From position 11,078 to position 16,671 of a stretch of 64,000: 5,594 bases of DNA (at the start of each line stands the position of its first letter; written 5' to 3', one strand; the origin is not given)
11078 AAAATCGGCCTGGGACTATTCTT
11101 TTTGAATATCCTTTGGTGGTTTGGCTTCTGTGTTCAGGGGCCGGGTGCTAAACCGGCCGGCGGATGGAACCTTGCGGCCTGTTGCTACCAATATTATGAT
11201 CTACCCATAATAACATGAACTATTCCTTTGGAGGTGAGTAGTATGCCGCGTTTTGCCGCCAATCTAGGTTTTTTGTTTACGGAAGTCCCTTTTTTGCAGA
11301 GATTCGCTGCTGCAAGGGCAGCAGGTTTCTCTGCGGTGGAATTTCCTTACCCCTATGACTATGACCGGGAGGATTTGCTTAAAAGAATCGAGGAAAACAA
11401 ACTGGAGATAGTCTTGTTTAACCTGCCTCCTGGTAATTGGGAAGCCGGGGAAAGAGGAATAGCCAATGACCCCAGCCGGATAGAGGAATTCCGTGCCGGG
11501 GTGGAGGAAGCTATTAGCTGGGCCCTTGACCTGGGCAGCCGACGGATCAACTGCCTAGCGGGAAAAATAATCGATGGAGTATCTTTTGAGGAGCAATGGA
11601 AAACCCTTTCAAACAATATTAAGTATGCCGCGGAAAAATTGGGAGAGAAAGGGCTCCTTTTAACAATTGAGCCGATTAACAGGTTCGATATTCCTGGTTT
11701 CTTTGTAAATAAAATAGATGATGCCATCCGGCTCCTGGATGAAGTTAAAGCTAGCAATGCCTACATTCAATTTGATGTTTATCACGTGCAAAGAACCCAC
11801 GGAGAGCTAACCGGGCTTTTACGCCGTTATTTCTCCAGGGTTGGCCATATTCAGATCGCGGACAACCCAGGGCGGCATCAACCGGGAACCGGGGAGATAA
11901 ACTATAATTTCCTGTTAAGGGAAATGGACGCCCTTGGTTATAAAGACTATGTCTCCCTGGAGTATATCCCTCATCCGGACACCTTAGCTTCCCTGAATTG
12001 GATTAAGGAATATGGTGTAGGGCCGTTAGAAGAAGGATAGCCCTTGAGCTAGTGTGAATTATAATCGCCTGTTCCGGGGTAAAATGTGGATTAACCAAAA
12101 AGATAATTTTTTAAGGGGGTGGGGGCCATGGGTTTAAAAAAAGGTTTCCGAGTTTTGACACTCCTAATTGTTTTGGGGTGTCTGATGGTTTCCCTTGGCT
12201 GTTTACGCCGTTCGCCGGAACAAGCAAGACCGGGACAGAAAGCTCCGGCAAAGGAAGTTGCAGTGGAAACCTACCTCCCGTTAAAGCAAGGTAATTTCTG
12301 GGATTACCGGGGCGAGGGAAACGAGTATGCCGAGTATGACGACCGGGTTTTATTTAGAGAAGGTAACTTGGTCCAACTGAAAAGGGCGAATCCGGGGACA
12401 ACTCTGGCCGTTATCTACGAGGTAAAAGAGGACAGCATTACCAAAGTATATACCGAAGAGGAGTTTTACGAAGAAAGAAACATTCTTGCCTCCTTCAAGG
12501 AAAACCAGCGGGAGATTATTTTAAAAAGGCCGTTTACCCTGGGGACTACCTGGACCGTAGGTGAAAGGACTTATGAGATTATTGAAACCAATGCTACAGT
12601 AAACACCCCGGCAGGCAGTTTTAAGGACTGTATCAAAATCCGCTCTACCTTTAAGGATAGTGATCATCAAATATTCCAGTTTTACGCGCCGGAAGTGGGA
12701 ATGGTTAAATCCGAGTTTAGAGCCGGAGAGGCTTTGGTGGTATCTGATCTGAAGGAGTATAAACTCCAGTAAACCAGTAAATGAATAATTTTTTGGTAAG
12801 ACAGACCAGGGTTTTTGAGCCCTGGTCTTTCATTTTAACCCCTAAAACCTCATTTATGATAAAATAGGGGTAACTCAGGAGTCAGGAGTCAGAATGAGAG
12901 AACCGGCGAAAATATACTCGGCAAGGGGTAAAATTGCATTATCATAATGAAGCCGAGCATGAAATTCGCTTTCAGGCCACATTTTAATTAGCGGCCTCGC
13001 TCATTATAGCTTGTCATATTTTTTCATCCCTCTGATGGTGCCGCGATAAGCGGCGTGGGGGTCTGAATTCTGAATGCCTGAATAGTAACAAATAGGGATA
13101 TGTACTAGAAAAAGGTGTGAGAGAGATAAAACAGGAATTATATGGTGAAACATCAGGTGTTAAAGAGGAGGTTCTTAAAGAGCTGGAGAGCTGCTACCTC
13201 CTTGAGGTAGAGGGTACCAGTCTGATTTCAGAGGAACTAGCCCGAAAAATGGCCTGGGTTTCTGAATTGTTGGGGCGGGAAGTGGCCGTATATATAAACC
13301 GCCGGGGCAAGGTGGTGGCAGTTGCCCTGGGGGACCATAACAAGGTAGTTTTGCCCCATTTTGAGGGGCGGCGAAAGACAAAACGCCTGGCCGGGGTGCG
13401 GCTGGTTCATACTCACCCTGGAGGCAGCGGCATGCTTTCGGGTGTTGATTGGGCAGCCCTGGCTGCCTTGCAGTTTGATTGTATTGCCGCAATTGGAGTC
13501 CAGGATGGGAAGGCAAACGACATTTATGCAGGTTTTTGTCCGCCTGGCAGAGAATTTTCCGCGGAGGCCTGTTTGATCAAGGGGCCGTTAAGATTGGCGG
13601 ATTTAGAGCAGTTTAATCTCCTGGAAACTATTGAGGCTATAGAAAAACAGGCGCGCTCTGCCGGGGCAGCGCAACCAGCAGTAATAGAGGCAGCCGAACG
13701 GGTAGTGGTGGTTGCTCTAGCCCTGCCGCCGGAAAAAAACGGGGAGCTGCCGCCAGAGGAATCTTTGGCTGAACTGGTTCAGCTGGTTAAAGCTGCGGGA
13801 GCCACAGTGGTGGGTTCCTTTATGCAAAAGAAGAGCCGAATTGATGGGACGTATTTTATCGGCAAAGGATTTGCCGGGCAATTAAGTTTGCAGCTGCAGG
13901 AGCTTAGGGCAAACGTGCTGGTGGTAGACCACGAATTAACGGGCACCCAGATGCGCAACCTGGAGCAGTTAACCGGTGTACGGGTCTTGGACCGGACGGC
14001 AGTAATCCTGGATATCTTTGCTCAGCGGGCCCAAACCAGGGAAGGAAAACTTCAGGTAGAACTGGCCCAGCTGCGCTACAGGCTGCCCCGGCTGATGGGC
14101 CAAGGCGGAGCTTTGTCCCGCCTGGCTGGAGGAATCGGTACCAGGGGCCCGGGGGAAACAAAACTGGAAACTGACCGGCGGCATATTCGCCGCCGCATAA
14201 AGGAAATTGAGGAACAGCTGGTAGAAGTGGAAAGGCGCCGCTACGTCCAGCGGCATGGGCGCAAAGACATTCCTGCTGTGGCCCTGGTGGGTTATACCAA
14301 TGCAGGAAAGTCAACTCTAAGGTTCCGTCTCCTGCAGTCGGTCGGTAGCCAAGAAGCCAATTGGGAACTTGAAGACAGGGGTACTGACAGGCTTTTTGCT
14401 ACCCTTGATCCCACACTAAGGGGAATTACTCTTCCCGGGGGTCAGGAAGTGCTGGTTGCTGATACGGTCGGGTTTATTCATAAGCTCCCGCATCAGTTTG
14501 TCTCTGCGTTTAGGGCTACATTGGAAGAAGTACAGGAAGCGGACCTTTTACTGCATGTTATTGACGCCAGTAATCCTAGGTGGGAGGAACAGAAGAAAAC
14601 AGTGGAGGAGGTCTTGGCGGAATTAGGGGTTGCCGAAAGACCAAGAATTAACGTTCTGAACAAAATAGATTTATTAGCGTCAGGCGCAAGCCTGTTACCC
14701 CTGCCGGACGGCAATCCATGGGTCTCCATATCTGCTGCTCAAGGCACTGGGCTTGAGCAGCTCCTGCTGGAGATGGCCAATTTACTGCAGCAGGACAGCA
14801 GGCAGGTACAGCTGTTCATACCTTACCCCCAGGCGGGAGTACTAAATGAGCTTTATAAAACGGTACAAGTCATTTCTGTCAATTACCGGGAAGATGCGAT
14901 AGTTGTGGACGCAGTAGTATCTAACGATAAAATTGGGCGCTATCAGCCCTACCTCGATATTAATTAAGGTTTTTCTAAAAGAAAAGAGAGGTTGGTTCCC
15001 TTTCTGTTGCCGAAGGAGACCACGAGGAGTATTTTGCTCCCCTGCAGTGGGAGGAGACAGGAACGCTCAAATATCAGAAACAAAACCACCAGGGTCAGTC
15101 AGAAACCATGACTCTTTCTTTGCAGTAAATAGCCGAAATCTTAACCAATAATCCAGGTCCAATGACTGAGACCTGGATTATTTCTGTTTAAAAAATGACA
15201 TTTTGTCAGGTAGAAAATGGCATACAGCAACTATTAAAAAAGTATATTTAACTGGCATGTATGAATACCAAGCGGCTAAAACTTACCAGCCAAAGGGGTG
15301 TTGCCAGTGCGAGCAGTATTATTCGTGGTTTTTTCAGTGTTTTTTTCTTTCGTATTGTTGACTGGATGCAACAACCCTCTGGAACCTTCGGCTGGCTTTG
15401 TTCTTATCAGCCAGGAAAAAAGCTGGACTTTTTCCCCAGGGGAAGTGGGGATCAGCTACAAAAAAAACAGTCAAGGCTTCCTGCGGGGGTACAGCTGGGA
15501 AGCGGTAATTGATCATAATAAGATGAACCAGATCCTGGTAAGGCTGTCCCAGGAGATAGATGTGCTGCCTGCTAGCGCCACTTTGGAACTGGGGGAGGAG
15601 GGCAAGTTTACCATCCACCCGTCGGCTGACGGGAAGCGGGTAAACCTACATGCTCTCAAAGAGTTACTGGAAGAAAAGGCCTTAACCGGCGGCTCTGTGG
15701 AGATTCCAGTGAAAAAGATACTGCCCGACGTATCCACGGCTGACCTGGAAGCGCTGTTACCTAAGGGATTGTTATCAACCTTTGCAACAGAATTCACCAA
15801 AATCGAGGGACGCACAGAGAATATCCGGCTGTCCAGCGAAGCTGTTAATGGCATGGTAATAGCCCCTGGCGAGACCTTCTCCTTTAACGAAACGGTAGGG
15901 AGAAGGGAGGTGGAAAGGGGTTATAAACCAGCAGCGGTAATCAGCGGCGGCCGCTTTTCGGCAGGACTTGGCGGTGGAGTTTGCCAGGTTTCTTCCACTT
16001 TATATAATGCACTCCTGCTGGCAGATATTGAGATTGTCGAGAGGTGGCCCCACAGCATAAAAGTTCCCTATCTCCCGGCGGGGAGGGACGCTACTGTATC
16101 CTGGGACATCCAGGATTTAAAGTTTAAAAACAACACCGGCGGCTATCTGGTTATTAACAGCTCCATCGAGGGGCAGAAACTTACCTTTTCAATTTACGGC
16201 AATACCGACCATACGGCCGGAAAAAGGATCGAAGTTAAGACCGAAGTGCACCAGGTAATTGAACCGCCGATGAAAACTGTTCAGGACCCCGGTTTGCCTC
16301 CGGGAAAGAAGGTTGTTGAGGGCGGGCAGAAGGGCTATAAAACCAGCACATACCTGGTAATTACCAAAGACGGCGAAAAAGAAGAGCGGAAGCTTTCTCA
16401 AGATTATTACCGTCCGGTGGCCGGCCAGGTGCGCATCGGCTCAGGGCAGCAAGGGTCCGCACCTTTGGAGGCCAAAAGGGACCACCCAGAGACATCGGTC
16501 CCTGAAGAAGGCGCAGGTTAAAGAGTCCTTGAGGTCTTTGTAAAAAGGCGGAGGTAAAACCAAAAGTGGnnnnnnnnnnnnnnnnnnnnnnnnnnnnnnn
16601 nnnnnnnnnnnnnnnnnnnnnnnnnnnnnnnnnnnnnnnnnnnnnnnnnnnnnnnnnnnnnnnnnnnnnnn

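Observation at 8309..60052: Dispersed modular hairpin-repeat family (MITE/PATE-like), seven loci in 64 kb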

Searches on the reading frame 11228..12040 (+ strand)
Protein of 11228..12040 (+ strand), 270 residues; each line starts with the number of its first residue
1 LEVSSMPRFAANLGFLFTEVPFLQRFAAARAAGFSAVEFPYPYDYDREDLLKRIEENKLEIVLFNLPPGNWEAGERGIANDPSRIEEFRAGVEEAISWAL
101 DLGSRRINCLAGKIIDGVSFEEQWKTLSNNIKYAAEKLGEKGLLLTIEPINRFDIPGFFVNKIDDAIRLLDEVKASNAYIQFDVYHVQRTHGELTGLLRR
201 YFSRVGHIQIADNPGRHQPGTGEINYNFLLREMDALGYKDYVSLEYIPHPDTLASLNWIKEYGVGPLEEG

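Call 35: search_protein_families(library=pfam, max_evalue=0.00001, proteins=[window:11228-12040:+])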
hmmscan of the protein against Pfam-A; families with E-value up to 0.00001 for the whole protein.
window:11228-12040:+ (270 aa): 1 family
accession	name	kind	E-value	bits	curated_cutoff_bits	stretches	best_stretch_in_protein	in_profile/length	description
PF01261.30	AP_endonuc_2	-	2.6e-43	149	31.1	1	26-261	1-248/249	Xylose isomerase-like TIM barrel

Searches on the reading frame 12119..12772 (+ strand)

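Call 15: search_protein_families(library=pfam, proteins=[window:12119-12772:+])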
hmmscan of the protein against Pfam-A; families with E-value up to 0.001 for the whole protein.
window:12119-12772:+ (217 aa): 1 family
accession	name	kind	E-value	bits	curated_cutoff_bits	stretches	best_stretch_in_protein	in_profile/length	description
PF21347.3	DUF3108_like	-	1.2e-06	29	27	1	155-199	136-185/199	DUF3108-like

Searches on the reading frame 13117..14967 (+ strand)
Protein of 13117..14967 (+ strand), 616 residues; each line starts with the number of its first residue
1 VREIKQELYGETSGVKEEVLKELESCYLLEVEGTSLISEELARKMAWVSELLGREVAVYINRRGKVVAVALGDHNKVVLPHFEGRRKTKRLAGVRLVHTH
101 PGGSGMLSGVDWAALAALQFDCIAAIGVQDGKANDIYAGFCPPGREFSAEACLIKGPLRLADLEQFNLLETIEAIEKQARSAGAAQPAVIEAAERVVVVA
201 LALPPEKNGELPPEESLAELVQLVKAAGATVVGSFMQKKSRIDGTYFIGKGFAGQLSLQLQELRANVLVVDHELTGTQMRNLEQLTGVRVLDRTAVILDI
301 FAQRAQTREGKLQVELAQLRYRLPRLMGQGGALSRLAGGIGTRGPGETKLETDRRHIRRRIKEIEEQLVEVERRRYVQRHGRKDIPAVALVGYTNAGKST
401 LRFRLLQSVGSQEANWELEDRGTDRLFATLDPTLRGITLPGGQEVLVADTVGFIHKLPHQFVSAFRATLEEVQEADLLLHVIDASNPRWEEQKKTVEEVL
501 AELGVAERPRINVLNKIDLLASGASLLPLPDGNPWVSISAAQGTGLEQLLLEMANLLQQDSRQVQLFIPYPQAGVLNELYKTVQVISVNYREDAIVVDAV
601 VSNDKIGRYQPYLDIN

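Call 15: search_protein_families(library=pfam, proteins=[window:13117-14967:+])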
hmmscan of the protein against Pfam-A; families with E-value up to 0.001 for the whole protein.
window:13117-14967:+ (616 aa): 4 families
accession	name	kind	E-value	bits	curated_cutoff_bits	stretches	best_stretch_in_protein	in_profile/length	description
PF16360.10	GTP-bdg_M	-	1.5e-31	109.2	29.5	1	304-382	1-79/79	GTP-binding GTPase Middle Region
PF13167.11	GTP-bdg_N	-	3.4e-28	98.5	25.4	1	214-302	1-89/89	GTP-binding GTPase N-terminal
PF01926.29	MMR_HSR1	-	6.1e-17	62.2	21.9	1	388-516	2-113/113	50S ribosome-binding GTPase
PF00009.33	GTP_EFTU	-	5e-05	23.4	26.5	0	384-522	2-135/188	Elongation factor Tu GTP binding domain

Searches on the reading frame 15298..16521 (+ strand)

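Call 16: search_protein_families(library=pfam, proteins=[window:15298-16521:+])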
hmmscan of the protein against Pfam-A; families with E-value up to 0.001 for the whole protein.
window:15298-16521:+ (407 aa): 3 families
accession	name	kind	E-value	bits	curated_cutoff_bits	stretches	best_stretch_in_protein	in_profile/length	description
PF04294.18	VanW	-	2.6e-52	176.2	27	1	172-300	2-130/130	VanW like protein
PF12229.13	PG_binding_4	-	4.1e-10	40.3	22.1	1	65-133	46-113/117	Putative peptidoglycan binding domain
PF07501.17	G5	-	1.8e-09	38.2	23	1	314-381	3-73/75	G5 domain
